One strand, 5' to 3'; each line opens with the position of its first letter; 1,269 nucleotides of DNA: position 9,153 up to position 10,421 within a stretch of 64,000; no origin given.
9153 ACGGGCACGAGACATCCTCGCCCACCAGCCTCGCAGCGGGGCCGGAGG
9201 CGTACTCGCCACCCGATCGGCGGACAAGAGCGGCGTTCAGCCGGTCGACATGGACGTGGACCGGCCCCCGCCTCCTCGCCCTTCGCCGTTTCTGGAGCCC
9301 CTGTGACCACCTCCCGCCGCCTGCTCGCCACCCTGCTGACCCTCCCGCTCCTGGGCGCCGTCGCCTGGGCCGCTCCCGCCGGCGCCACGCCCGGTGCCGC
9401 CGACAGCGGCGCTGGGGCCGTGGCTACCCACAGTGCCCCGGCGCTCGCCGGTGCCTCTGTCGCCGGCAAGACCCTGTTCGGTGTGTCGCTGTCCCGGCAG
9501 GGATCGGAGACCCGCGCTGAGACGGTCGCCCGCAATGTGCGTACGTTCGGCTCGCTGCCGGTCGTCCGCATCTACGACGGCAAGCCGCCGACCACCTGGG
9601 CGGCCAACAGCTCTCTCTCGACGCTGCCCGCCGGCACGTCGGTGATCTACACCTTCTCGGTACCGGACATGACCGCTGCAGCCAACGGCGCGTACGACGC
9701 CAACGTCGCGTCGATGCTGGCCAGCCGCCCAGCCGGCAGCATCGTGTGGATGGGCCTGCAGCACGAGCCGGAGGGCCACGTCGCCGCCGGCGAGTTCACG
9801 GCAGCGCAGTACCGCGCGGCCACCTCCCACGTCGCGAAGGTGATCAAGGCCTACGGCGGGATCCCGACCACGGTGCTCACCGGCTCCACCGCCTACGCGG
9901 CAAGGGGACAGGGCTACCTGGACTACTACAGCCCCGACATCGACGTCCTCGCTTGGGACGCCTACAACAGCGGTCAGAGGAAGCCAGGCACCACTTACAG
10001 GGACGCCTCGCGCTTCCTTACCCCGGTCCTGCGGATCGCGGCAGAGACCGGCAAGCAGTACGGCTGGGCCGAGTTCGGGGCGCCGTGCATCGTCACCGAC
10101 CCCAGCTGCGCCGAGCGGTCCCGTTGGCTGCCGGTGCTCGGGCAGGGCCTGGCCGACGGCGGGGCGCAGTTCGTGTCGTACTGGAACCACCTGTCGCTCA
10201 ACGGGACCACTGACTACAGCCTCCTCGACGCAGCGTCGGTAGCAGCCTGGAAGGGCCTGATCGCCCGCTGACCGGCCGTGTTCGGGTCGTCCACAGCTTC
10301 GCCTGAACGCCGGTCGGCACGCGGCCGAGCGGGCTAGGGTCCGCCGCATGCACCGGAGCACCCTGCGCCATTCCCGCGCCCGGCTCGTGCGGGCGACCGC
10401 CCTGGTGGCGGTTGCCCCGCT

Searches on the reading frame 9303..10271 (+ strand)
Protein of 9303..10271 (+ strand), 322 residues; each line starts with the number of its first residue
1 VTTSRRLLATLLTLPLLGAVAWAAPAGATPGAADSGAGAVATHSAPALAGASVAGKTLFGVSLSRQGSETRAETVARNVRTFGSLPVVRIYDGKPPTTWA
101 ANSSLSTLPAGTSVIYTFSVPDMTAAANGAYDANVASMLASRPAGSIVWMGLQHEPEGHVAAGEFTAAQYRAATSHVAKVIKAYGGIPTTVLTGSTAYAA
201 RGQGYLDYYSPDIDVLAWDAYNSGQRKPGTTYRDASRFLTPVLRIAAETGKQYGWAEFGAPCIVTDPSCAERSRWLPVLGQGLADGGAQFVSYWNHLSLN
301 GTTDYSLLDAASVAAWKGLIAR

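Call 44: search_protein_families(library=pfam, proteins=[window:9303-10271:+], max_evalue=0.01)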
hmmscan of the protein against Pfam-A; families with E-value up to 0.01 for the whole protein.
window:9303-10271:+ (322 aa): 0 families

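Call 46: search_protein_families(library=ncbifam, proteins=[window:9303-10271:+], max_evalue=0.1)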
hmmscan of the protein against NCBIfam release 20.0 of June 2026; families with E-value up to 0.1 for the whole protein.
window:9303-10271:+ (322 aa): 0 families

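Call 65: search_solved_structures(query=window:9303-10271:+, max_evalue=10, show_alignments=1)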
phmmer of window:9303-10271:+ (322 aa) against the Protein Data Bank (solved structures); distinct sequences matched with E-value up to 10: 0.

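Call 66: search_protein_families(library=pfam, proteins=[window:9303-10271:+], max_evalue=10)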
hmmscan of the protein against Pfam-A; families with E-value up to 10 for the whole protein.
window:9303-10271:+ (322 aa): 2 families
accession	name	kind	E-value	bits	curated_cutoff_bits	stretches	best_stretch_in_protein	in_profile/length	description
PF02408.26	CUB_2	-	0.088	13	23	1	96-126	26-56/120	CUB-like domain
PF21724.2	DUF6861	-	1.6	8.6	28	0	13-58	40-85/194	Family of unknown function (DUF6861)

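Call 69: search_solved_structures(query=A6, max_evalue=10, show_alignments=2)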
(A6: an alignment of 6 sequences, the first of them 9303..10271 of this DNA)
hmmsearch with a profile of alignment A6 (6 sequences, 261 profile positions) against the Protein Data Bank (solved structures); distinct sequences matched with E-value up to 10: 18.
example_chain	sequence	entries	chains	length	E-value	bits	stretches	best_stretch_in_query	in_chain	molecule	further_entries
4zxo_A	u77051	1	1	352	3.1e-05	26.6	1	129-205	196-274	Glycosyl hydrolase family 26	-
2x2y_A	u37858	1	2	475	0.00088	21.9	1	149-237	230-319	MAN26A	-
2bvt_A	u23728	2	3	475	0.0012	21.5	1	149-229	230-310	BETA-1,4-MANNANASE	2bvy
1gw1_A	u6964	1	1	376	0.0048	19.4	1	146-229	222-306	MANNAN ENDO-1,4-BETA-MANNOSIDASE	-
1j9y_A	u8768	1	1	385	0.0049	19.4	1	146-229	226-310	MANNANASE A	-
1gvy_A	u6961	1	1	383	0.005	19.4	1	146-229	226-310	MANNAN ENDO-1,4-BETA-MANNOSIDASE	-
1r7o_A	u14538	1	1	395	0.005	19.4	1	146-229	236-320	mannanase A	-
3tp4_A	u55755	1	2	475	0.01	18.3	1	149-234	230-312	computational Design of Enzyme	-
6q75_A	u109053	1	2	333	0.015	17.8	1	146-183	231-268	GH26A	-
1odz_A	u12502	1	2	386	0.054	16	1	146-228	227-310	Mannan endo-1,4-beta-mannosidase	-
2whm_A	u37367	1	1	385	0.055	16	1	146-228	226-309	ENDO-1,4-BETA MANNANASE, MAN26A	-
6q78_A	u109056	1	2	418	0.074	15.6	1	144-229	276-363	GH26C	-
3zm8_A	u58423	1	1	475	0.2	14.1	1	150-219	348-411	GH26 ENDO-BETA-1,4-MANNANASE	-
3wdq_A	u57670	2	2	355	0.21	14.1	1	148-178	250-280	Beta-mannanase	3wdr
4tvi_A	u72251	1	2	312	0.31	13.5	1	223-258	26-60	Aminotransferase, class IV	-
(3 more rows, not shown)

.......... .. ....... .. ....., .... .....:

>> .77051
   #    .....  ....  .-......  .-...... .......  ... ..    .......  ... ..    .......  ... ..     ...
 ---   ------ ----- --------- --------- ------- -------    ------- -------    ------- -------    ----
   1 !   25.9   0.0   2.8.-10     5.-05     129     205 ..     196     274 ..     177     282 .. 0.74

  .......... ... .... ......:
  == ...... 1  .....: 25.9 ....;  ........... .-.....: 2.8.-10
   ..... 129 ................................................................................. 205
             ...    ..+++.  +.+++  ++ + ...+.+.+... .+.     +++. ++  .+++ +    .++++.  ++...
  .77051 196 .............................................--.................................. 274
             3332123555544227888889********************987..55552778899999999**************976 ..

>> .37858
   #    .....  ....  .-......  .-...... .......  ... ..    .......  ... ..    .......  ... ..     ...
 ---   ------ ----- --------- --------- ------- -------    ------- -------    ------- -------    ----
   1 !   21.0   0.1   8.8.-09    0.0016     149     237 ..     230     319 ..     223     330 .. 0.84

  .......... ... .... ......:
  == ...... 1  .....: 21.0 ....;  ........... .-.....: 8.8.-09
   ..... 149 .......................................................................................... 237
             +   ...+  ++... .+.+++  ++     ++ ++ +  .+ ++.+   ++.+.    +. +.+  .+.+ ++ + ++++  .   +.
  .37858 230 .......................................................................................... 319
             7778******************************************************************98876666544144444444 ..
